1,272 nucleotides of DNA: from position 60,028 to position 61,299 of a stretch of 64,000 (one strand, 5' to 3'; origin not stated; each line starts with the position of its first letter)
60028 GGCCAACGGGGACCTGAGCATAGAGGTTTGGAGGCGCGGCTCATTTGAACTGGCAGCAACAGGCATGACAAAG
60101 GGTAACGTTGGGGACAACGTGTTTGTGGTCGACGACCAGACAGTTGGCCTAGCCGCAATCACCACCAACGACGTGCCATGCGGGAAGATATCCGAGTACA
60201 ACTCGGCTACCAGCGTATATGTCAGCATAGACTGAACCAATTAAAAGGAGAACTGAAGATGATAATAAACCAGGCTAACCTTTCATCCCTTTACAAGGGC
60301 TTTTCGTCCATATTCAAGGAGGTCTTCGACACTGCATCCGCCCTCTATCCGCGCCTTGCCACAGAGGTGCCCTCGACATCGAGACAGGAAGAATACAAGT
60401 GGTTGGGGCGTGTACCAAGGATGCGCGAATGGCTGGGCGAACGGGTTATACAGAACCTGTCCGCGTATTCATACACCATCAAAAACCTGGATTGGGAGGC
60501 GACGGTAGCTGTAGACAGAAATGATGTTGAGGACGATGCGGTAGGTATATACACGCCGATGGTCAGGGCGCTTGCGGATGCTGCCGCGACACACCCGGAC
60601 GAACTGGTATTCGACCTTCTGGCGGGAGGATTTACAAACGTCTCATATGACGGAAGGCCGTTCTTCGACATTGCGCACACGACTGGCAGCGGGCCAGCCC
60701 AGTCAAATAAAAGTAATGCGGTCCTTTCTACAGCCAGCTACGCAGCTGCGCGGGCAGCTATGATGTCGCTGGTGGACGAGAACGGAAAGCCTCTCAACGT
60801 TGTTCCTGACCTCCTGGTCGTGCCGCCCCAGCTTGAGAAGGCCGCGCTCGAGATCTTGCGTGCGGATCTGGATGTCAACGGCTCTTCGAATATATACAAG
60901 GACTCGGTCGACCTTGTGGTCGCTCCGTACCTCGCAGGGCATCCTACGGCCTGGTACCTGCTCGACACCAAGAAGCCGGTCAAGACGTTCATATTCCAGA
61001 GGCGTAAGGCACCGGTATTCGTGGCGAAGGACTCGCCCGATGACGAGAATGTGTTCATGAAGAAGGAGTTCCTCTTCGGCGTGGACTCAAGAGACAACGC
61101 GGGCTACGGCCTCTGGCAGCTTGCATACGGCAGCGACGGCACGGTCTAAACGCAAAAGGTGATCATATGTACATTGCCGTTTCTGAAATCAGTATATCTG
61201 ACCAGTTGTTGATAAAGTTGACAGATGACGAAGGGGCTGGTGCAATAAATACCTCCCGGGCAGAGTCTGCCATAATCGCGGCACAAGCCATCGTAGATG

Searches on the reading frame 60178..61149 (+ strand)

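Call 88: search_protein_families(library=pfam, proteins=[window:60178-61149:+], max_evalue=0.01)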
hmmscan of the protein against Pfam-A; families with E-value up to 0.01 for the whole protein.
window:60178-61149:+ (323 aa): 2 families
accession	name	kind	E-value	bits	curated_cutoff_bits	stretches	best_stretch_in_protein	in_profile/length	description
PF10124.15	Mu-like_gpT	-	2.7e-100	335.9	20.1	3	35-180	1-147/289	Mu-like prophage major head subunit gpT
PF25209.1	Phage_capsid_4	-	4.3e-16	60.4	27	1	70-302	40-249/262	Phage capsid protein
